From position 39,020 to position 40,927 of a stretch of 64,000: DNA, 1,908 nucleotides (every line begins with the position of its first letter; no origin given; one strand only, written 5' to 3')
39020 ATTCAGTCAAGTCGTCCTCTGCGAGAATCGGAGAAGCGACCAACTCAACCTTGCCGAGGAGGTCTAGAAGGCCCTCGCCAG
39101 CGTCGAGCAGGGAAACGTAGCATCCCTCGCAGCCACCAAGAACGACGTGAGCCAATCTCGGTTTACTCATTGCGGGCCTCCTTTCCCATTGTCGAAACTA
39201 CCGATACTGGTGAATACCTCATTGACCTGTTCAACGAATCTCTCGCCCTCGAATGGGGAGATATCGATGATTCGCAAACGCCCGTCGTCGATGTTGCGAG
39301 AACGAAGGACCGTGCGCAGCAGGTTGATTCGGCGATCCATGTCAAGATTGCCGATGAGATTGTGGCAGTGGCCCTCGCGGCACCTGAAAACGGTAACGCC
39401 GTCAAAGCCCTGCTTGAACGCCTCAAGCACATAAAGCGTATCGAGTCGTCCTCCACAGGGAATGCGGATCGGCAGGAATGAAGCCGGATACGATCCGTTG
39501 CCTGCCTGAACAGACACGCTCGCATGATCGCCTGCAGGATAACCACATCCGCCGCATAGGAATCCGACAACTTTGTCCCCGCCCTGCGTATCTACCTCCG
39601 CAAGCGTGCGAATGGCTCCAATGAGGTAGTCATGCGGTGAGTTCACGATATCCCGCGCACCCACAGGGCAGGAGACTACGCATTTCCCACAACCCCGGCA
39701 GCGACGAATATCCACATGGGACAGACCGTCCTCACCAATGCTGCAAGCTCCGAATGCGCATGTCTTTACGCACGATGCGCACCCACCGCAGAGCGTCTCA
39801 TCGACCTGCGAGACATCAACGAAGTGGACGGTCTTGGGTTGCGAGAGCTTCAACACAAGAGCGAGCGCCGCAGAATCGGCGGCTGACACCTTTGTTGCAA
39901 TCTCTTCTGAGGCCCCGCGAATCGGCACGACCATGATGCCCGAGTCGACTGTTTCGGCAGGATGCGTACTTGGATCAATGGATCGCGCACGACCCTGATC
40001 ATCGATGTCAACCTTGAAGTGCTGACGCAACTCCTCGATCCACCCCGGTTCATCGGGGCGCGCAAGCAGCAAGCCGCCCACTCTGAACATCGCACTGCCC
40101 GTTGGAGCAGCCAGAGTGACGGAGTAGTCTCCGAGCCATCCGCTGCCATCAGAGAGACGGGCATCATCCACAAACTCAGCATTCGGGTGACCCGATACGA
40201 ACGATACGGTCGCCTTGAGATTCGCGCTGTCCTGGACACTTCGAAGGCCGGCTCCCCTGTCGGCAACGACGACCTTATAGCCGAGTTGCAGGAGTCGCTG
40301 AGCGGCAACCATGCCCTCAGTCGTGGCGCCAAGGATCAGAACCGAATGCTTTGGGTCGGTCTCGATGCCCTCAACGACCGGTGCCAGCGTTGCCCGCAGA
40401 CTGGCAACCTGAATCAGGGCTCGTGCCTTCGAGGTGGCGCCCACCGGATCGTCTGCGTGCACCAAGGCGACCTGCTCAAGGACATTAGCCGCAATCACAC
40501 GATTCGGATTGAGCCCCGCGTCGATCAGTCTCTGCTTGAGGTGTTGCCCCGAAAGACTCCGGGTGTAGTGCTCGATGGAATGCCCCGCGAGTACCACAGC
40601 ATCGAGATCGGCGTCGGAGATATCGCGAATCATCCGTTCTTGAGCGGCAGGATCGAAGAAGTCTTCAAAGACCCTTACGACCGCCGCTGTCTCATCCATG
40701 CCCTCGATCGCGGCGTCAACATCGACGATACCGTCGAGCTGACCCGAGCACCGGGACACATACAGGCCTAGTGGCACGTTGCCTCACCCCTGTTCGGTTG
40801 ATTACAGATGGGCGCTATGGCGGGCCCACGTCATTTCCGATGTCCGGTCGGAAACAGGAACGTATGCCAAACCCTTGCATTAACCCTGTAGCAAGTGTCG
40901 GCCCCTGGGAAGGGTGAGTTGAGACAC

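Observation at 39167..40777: Flavin-less, miniaturised HdrA/QmoB-like protein fused to ferredoxin and MvhD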

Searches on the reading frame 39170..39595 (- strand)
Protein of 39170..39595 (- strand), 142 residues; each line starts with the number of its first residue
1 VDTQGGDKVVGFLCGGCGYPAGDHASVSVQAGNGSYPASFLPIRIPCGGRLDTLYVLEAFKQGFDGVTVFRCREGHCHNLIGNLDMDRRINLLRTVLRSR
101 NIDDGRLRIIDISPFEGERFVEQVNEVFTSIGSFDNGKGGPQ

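Call 88: search_solved_structures(query=window:39170-39595:-, max_evalue=1e-10, show_alignments=2)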
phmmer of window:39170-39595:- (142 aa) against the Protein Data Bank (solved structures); distinct sequences matched with E-value up to 1e-10: 6.
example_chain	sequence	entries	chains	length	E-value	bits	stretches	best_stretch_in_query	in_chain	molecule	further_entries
5odc_D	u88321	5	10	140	2.1e-20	76.3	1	7-132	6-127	Methyl-viologen reducing hydrogenase subunit D | Methyl-viologen reducing hydrogenase, subunit D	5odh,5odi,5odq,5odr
7bkb_F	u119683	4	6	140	1.2e-19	73.9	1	8-129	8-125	F420-non-reducing hydrogenase subunit D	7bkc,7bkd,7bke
9sw2_D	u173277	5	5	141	3e-19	72.6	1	7-128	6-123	F420-non-reducing hydrogenase iron-sulfur subunit D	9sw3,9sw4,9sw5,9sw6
8rvu_F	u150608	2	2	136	8.9e-19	71.1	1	7-131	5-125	Methyl viologen-reducing hydrogenase, subunit D-related protein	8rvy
8rvv_F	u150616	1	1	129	9.5e-19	71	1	8-131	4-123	Methyl viologen-reducing hydrogenase, subunit D-related protein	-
9sfi_K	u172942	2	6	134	3e-14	56.4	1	9-129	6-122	F420-non-reducing hydrogenase subunit delta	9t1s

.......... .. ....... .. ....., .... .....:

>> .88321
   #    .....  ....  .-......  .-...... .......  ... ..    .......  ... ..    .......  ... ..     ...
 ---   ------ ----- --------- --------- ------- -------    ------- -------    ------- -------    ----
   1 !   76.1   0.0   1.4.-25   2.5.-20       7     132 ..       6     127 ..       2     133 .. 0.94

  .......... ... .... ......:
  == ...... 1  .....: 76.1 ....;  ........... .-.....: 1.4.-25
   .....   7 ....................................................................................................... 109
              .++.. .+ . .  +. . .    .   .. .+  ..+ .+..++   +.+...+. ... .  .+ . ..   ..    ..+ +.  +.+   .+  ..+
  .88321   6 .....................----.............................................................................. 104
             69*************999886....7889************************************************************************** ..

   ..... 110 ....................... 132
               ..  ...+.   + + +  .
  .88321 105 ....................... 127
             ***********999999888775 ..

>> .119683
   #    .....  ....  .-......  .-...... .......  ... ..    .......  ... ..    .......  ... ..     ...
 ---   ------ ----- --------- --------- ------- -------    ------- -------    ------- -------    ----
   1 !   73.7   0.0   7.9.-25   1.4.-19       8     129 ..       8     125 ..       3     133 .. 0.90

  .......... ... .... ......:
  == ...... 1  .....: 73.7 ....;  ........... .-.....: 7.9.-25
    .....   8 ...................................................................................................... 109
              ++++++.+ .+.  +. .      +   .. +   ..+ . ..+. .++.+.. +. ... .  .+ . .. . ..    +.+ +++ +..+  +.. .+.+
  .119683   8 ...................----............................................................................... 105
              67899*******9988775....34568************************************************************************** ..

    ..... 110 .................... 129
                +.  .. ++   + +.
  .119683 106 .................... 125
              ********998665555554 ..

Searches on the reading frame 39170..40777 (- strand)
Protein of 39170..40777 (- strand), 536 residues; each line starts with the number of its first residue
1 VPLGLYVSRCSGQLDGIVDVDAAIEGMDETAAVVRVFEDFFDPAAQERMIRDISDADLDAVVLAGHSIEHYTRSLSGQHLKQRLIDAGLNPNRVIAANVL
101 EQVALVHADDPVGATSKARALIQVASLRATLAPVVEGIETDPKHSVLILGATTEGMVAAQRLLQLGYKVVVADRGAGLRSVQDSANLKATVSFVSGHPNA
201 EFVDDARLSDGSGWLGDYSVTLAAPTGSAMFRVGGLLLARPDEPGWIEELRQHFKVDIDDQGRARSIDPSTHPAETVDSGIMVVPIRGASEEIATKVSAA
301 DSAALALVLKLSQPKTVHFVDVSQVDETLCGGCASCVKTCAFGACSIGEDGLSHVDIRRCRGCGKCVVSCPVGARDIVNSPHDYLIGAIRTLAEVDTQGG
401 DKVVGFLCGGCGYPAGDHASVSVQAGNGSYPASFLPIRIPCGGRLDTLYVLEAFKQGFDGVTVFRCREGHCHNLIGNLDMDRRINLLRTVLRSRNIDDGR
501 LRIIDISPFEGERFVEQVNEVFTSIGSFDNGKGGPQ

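Call 4: search_protein_families(library=pfam, proteins=[window:39170-40777:-], max_evalue=0.1)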
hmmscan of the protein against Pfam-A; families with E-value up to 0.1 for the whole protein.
window:39170-40777:- (536 aa): 17 families
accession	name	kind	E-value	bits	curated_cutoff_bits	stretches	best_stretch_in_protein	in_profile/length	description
PF02662.21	FlpD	-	8.3e-29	100.5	22.3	1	403-525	1-119/123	Methyl-viologen-reducing hydrogenase, delta subunit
PF12837.12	Fer4_6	-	5e-08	33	25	2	354-374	3-23/24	4Fe-4S binding domain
PF14697.11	Fer4_21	-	2.1e-05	25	35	1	324-372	2-53/59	4Fe-4S dicluster domain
PF12838.12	Fer4_7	-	3.6e-05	24.6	27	2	330-374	2-52/52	4Fe-4S dicluster domain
PF00037.32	Fer4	-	8.8e-05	22.6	21.1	1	355-375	3-23/24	4Fe-4S binding domain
PF13187.11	Fer4_9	-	0.00053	20.4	27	1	330-373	2-50/52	4Fe-4S dicluster domain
PF12797.12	Fer4_2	-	0.00078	19.7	24.5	1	355-372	5-22/22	4Fe-4S binding domain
PF13183.11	Fer4_8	-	0.0035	18.3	27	1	357-412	2-58/68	4Fe-4S dicluster domain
PF13237.11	Fer4_10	-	0.0037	17.6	25.5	2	356-388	5-22/53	4Fe-4S dicluster domain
PF13534.11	Fer4_17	-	0.005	17.8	22.2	1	359-412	1-50/61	4Fe-4S dicluster domain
PF12800.12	Fer4_4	-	0.0087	16.8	24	1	359-373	3-17/17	4Fe-4S binding domain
PF01262.27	AlaDh_PNT_C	-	0.015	15.1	23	1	118-183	6-69/214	Alanine dehydrogenase/PNT, C-terminal domain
PF12798.12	Fer4_3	-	0.017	16.3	27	1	360-374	1-15/15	4Fe-4S binding domain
PF14076.12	DUF4258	-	0.026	15.3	25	0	46-80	6-38/71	Domain of unknown function (DUF4258)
PF13484.11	Fer4_16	-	0.028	15.6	30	0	359-374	1-16/66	4Fe-4S double cluster binding domain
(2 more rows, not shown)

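Call 5: search_protein_families(library=ncbifam, proteins=[window:39170-40777:-], max_evalue=0.1)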
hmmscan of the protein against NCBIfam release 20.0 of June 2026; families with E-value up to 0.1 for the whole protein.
window:39170-40777:- (536 aa): 65 families (the best 25 are shown)
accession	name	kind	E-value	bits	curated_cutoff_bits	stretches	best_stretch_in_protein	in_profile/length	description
NF040770.1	hetero_SS_HdrA2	exception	1.1e-63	215.5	1100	2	249-525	498-768/777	CoB-CoM heterodisulfide reductase HdrA2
NF041891.1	hdrA_Methbact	equivalog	1.2e-34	119.6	1300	2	250-506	495-739/762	ferredoxin:CoB-CoM heterodisulfide reductase subunit HdrA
NF041778.1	hetero_SS_HdrA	equivalog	2e-29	102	1400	2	254-461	513-710/771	ferredoxin:CoB-CoM heterodisulfide reductase subunit HdrA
NF045873.1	F420_non_VhuD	exception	5e-20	71.9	215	1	403-524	4-121/132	F420-non-reducing hydrogenase iron-sulfur subunit VhuD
NF041836.1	rnfB_Methano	equivalog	1.4e-08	34.5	445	1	330-373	143-186/265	Rnf electron transport complex subunit RnfB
NF007658.0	PRK10330.1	equivalog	1.8e-08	34.1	260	1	292-381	19-110/181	electron transport protein HydN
NF007202.0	PRK09623.1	equivalog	3.3e-08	33.8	166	1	297-377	20-100/105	3-methyl-2-oxobutanoate dehydrogenase subunit delta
NF045797.1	DsrO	equivalog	1.3e-07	31.2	200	1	328-379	101-154/235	sulfate reduction electron transfer complex DsrMKJOP subunit DsrO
NF005505.0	PRK07118.1-4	equivalog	1.5e-07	31.2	378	1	330-373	143-186/265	Fe-S cluster domain-containing protein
NF005504.0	PRK07118.1-3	equivalog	1.6e-07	30.9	437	1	328-381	219-271/293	Fe-S cluster domain-containing protein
NF005506.0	PRK07118.1-5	equivalog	6.5e-07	29.1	388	1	328-375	141-187/279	Fe-S cluster domain-containing protein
NF043069.1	T4HPD_activ_SAM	equivalog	7.2e-07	28.9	425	1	324-379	47-101/299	trans-4-hydroxy-L-proline dehydratase activase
TIGR01944.1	rnfB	subfamily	1.8e-06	27.6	68.7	1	318-382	103-167/190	RnfABCDGE type electron transport complex subunit B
TIGR02700.1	flavo_MJ0208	hypoth_equivalog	2.1e-06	27.2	251.35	1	324-374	144-193/234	dihydromethanopterin reductase (acceptor)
NF005503.0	PRK07118.1-2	equivalog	2.7e-06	26.9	252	1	329-375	139-184/292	RnfABCDGE type electron transport complex subunit B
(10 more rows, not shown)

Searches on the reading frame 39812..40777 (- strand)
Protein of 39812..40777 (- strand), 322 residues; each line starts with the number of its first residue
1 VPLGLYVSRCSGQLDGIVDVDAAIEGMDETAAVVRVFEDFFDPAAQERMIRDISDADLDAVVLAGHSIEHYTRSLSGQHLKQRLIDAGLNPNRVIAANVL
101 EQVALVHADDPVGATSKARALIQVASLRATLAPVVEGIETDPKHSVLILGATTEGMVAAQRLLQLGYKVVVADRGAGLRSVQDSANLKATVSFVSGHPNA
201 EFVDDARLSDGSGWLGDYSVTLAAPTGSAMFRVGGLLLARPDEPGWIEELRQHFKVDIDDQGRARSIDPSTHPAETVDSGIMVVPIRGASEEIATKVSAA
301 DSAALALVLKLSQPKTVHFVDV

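Call 23: search_protein_representatives(protein=window:39812-40777:-)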
Query: 322 residues. Proteins with E-value up to 0.001 (for the whole library): 639; up to 1e-10: 101; up to 1e-30: 22. The best 150 are listed.
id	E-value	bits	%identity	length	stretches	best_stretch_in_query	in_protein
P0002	2.5e-181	618.2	88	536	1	1-322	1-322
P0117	7.2e-129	446.0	66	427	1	1-322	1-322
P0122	7.7e-74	265.3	52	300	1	1-247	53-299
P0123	3.5e-51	190.9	37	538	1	1-308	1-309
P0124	2.5e-48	181.6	35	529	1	1-320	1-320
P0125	1.8e-46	175.5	34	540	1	1-319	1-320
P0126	5.7e-45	170.5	34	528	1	4-313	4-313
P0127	5.8e-44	167.2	33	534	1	1-320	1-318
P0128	6.7e-43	163.7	34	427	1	3-291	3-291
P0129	7.4e-43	163.6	32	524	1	3-319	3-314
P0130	6.9e-42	160.4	31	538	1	2-319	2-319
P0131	5.0e-41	157.6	62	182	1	1-112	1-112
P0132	6.0e-41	157.3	31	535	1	3-319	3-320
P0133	1.4e-39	152.8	32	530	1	3-317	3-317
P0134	1.3e-37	146.4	39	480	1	55-313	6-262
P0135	1.4e-37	146.3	28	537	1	2-318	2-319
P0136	4.4e-37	144.6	33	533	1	2-319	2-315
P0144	9.8e-28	114.0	30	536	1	4-318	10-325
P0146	2.6e-26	109.3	29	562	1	5-313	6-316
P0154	1.8e-16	77.0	50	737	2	71-182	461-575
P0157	1.3e-14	70.9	28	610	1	3-320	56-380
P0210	5.7e-11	58.9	34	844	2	59-192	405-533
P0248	1.1e-09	54.8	44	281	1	32-126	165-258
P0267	5.8e-09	52.3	31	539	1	79-236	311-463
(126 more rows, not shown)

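Call 25: list_cluster_members(proteins=[P0123, P0124, P0125, P0126, P0127, P0130, P0135, P0136, P0144, P0146])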
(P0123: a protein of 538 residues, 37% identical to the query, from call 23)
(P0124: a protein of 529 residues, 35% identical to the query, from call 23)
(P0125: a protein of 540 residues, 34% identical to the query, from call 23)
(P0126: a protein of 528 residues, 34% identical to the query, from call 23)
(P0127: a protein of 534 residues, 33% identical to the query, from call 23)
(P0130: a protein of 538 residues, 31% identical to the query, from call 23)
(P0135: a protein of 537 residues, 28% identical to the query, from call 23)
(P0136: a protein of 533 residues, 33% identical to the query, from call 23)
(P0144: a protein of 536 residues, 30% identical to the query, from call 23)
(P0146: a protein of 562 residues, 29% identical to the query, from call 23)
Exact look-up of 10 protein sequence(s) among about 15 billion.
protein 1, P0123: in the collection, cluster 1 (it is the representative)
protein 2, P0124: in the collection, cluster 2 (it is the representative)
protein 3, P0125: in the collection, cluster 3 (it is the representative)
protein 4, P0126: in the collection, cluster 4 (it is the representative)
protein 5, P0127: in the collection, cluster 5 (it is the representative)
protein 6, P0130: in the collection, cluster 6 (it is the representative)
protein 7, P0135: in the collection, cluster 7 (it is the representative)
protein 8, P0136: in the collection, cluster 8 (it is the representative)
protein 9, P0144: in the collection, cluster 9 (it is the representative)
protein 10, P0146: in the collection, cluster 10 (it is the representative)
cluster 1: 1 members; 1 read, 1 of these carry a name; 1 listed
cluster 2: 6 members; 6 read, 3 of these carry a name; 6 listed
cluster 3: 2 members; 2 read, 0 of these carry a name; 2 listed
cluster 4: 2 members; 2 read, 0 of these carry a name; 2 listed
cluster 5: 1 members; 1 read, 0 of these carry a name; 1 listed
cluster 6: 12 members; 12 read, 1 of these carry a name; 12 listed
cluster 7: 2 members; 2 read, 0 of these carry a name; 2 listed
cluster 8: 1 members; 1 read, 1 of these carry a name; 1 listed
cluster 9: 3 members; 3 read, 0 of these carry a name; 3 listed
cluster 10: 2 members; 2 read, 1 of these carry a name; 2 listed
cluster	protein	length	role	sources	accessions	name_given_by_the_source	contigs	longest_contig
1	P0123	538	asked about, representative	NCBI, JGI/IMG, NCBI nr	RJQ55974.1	MAG: hydrogenase iron-sulfur subunit [Actinobacteria bacterium] | MAG: hydrogenase iron-sulfur subunit [Actinomycetota bacterium]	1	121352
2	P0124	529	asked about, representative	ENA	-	-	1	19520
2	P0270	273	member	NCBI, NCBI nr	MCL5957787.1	MAG: hypothetical protein M1358_00470, partial [Chloroflexi bacterium] | hypothetical protein [Chloroflexota bacterium]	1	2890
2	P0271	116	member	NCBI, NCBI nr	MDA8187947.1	MAG: hydrogenase iron-sulfur subunit, partial [Dehalococcoidales bacterium] | hydrogenase iron-sulfur subunit [Dehalococcoidales bacterium]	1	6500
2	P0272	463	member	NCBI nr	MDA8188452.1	hydrogenase iron-sulfur subunit [Dehalococcoidales bacterium]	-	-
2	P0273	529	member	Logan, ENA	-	-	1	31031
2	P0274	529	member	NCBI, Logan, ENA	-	-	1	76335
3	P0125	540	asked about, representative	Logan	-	-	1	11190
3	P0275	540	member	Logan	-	-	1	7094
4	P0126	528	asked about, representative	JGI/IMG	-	-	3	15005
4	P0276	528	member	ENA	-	-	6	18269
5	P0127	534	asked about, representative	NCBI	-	-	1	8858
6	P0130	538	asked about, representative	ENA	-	-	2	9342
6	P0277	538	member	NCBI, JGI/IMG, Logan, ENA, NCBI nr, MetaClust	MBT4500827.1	MAG: hydrogenase iron-sulfur subunit [Gemmatimonadetes bacterium] | F420-non-reducing hydrogenase iron-sulfur subunit | hydrogenase iron-sulfur subunit [Gemmatimonadota bacterium]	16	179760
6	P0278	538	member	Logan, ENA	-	-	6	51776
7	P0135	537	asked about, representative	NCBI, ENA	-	-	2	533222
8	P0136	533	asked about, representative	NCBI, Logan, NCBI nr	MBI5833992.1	MAG: hydrogenase iron-sulfur subunit [Armatimonadetes bacterium] | hydrogenase iron-sulfur subunit [Armatimonadota bacterium]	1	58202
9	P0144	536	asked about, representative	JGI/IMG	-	-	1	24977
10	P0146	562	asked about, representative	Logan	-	-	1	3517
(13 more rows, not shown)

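Call 26: find_encoding_contigs(protein=P0130, flank=8000, max_places=3)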
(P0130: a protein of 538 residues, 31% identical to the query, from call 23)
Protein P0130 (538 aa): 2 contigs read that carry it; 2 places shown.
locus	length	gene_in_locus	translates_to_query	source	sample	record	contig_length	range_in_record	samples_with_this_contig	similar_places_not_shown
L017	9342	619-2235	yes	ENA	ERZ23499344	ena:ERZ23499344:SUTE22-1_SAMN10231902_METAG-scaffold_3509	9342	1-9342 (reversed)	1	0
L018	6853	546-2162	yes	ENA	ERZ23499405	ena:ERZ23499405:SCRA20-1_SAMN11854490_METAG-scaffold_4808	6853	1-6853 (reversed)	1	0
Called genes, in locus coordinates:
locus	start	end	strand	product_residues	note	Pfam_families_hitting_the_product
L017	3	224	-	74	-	?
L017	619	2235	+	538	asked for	PF13484:Fer4_16 (faint), PF12797:Fer4_2 (faint), PF12838:Fer4_7, PF13187:Fer4_9 (weak), PF13237:Fer4_10 (weak), PF14697:Fer4_21 (weak), PF00037:Fer4 (weak), PF02662:FlpD, +1 more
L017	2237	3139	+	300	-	PF01058:Oxidored_q6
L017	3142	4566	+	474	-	PF27537:HoxH, PF00374:NiFeSe_Hases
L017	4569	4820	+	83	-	-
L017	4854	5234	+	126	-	PF00072:Response_reg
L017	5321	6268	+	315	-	PF00015:MCPsignal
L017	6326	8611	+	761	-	PF01627:Hpt, PF02518:HATPase_c, PF01584:CheW, PF00072:Response_reg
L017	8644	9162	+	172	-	PF01584:CheW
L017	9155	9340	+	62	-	?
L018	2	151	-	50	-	?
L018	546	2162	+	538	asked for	PF13484:Fer4_16 (faint), PF12797:Fer4_2 (faint), PF12838:Fer4_7, PF13187:Fer4_9 (weak), PF13237:Fer4_10 (weak), PF14697:Fer4_21 (weak), PF00037:Fer4 (weak), PF02662:FlpD, +1 more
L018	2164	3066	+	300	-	PF01058:Oxidored_q6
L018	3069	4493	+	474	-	PF27537:HoxH, PF00374:NiFeSe_Hases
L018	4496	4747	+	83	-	-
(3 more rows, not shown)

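Call 46: search_protein_families(library=pfam, proteins=[L017:4569-4817:+], max_evalue=1)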
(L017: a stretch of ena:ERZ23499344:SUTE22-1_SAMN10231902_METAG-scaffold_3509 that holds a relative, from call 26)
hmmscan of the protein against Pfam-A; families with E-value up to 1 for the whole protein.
L017:4569-4817:+ (83 aa): 0 families

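Call 60: search_protein_families(library=ncbifam, proteins=[L017:4569-4817:+], max_evalue=1)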
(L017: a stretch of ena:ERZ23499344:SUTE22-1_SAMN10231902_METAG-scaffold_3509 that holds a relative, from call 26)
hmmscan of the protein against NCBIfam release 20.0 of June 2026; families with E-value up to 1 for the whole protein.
L017:4569-4817:+ (83 aa): 0 families

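Call 69: search_protein_families(library=pfam, proteins=[L017:5273-6265:+], max_evalue=0.01)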
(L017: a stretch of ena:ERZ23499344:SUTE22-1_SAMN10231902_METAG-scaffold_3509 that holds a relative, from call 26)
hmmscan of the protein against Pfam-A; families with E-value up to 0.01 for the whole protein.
L017:5273-6265:+ (331 aa): 2 families
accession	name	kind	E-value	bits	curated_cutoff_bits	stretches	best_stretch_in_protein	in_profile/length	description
PF00015.26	MCPsignal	-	2.3e-28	99.6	34.6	1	92-272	3-169/172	Methyl-accepting chemotaxis protein (MCP) signalling domain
PF21918.1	cas_Cpf1_2nd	-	0.00028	21.4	27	0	43-155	77-186/225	CRISPR-associated endonuclease Cpf1 REC2 domain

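Call 99: search_protein_families(library=pfam, proteins=[P0154, P0210, P0267, P0248, P0157], max_evalue=0.001)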
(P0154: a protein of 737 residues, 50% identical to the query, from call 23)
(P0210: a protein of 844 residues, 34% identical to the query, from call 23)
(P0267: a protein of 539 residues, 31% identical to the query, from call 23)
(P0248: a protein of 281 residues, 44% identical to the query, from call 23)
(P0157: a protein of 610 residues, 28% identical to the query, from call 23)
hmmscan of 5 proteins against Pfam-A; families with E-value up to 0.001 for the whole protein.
P0154 (737 aa): 2 families
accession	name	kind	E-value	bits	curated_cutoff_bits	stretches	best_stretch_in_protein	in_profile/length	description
PF01339.22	CheB_methylest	-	2.7e-09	37.4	24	1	168-236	45-108/174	CheB methylesterase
PF00072.30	Response_reg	-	1.2e-05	25.8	30.2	1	3-40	39-74/111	Response regulator receiver domain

P0210 (844 aa): 22 families
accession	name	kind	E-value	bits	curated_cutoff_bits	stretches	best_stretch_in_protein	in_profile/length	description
PF02662.21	FlpD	-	4e-39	133.9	22.3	1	716-839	1-123/123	Methyl-viologen-reducing hydrogenase, delta subunit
PF07992.20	Pyr_redox_2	-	1.5e-14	54.6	26.1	2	4-120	2-109/291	Pyridine nucleotide-disulphide oxidoreductase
PF13450.12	NAD_binding_8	-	9.7e-13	48.6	21.9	1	7-49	1-41/68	NAD(P)-binding Rossmann-like domain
PF12831.13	FAD_oxidored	-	3.7e-11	43.4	27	1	5-42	2-39/416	FAD dependent oxidoreductase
PF01494.25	FAD_binding_3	-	7e-10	39.1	22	1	4-35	3-34/349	FAD binding domain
PF03486.20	HI0933_like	-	1.1e-09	38.5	50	1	4-43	2-41/244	HI0933-like protein Rossmann domain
PF00890.30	FAD_binding_2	-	3.2e-08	33.6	20.4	1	5-42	2-39/414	FAD binding domain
PF01266.30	DAO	-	1.9e-07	31.4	27.9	1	5-39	2-37/353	FAD dependent oxidoreductase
PF01134.28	GIDA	-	2.4e-07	30.6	22.1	0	5-39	2-36/391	Glucose inhibited division protein A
PF12838.12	Fer4_7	-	3.1e-07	31.2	27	1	636-686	1-50/52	4Fe-4S dicluster domain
PF25160.1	LdpA_Fe-S-bd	-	3.7e-07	30.3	27.6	0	621-655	15-46/49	LdpA Fe-S cluster-binding domain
PF01946.23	Thi4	-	5.7e-07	29.4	26.2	1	2-43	17-59/235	Thi4 family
PF14697.11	Fer4_21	-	1.6e-06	28.6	35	1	629-653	33-58/59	4Fe-4S dicluster domain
PF00070.33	Pyr_redox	-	7.7e-06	26.8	22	0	488-518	3-33/82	Pyridine nucleotide-disulphide oxidoreductase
PF13237.11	Fer4_10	-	2.7e-05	24.4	25.5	1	634-685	6-53/53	4Fe-4S dicluster domain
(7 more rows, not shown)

P0267 (539 aa): 8 families
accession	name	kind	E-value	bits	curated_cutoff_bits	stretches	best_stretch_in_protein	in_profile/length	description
PF07992.20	Pyr_redox_2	-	2.1e-09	37.7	26.1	1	377-471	144-238/291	Pyridine nucleotide-disulphide oxidoreductase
PF00890.30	FAD_binding_2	-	1.7e-06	27.9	20.4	1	379-409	3-33/414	FAD binding domain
PF01266.30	DAO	-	3.6e-06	27.2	27.9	1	379-409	3-33/353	FAD dependent oxidoreductase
PF12831.13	FAD_oxidored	-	1.5e-05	25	27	1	379-409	3-33/416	FAD dependent oxidoreductase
PF03486.20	HI0933_like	-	1.8e-05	24.8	50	0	379-410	4-35/244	HI0933-like protein Rossmann domain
PF13450.12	NAD_binding_8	-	3.5e-05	24.4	21.9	1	380-409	1-30/68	NAD(P)-binding Rossmann-like domain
PF01494.25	FAD_binding_3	-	9.5e-05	22.2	22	1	379-409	5-35/349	FAD binding domain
PF01134.28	GIDA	-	0.00014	21.5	22.1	0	379-407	3-31/391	Glucose inhibited division protein A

P0248 (281 aa): 14 families
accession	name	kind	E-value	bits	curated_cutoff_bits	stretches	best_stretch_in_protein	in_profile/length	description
PF13353.11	Fer4_12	-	1.4e-12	48.5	22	1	27-177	2-91/137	4Fe-4S single cluster domain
PF00037.32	Fer4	-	1.1e-10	41.4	21.1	2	89-109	2-22/24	4Fe-4S binding domain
PF14697.11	Fer4_21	-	1.4e-09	38.4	35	2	64-110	6-57/59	4Fe-4S dicluster domain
PF12837.12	Fer4_6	-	1.8e-09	37.5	25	1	89-107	3-21/24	4Fe-4S binding domain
PF12838.12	Fer4_7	-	1e-08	35.9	27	1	65-109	1-52/52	4Fe-4S dicluster domain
PF12797.12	Fer4_2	-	1.3e-08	34.7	24.5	1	89-107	4-22/22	4Fe-4S binding domain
PF13237.11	Fer4_10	-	8.8e-08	32.4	25.5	2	89-112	3-22/53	4Fe-4S dicluster domain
PF13187.11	Fer4_9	-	2.3e-06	28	27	1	65-110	1-52/52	4Fe-4S dicluster domain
PF12800.12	Fer4_4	-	3.4e-06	27.4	24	0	93-107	2-16/17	4Fe-4S binding domain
PF13183.11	Fer4_8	-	2.9e-05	24.9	27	0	93-108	3-18/68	4Fe-4S dicluster domain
PF13484.11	Fer4_16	-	5.4e-05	24.3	30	1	94-113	1-20/66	4Fe-4S double cluster binding domain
PF04055.27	Radical_SAM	-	0.0001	23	29.5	0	103-168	19-79/166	Radical SAM superfamily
PF25160.1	LdpA_Fe-S-bd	-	0.00035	20.7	27.6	1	70-110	7-43/49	LdpA Fe-S cluster-binding domain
PF03808.19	Glyco_tran_WecG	-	0.00059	20.1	27.4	0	114-202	23-108/168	Glycosyl transferase WecG/TagA/CpsF family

P0157 (610 aa): 7 families
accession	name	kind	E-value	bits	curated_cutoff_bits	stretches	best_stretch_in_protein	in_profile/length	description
PF07992.20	Pyr_redox_2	-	6.4e-07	29.5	26.1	1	196-305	3-111/291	Pyridine nucleotide-disulphide oxidoreductase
PF13450.12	NAD_binding_8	-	6.6e-07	29.9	21.9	1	198-237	1-40/68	NAD(P)-binding Rossmann-like domain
PF12831.13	FAD_oxidored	-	1.9e-05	24.6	27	1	197-233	3-39/416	FAD dependent oxidoreductase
PF00890.30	FAD_binding_2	-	3.7e-05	23.5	20.4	1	196-231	2-37/414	FAD binding domain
PF01266.30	DAO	-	0.00015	21.9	27.9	1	197-231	3-38/353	FAD dependent oxidoreductase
PF13738.12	Pyr_redox_3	-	0.00045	20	30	1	193-305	164-269/305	Pyridine nucleotide-disulphide oxidoreductase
PF03486.20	HI0933_like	-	0.00098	19.1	50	0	196-229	3-36/244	HI0933-like protein Rossmann domain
